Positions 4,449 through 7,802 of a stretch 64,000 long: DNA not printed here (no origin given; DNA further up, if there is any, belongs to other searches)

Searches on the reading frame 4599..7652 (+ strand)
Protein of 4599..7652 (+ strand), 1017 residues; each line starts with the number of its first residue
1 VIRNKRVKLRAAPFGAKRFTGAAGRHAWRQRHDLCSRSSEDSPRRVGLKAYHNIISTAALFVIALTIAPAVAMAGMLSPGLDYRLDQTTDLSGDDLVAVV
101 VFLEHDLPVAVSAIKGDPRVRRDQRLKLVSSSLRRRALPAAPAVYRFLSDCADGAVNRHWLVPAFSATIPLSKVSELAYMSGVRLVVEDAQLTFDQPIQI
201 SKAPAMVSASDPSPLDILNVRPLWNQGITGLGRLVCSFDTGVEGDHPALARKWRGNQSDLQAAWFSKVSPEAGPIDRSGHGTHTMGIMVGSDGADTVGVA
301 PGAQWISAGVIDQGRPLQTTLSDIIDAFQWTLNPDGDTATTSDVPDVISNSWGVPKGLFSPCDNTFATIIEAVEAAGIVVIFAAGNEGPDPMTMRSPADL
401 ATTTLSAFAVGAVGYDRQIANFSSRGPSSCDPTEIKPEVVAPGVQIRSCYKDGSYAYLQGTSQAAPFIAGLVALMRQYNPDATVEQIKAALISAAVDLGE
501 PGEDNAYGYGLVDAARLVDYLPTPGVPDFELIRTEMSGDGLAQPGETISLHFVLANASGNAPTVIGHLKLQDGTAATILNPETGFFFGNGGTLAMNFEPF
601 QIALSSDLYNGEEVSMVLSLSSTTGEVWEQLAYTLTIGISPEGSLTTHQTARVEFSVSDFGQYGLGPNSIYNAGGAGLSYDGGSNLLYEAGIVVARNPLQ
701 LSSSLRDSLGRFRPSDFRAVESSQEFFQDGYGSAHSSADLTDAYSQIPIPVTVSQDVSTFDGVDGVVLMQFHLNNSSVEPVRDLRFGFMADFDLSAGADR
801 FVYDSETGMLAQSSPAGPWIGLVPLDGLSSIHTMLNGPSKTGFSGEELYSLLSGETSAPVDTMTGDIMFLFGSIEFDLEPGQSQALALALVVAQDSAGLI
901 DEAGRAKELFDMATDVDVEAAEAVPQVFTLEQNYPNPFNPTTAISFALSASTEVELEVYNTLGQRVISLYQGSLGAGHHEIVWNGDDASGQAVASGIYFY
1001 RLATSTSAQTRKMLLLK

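Call 47: search_protein_families(library=pfam, proteins=[window:4599-7652:+], max_evalue=0.00001)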
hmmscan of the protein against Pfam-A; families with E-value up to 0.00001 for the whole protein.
window:4599-7652:+ (1017 aa): 3 families
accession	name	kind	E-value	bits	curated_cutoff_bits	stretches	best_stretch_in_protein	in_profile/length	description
PF00082.27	Peptidase_S8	-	2.4e-50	171.9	21.8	1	232-510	3-288/288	Subtilase family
PF13860.13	FlgD_ig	-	7.1e-10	39.2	27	1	943-1006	11-77/79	FlgD Ig-like domain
PF18962.6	Por_Secre_tail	-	2.7e-06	28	27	1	934-1013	2-73/75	Secretion system C-terminal sorting domain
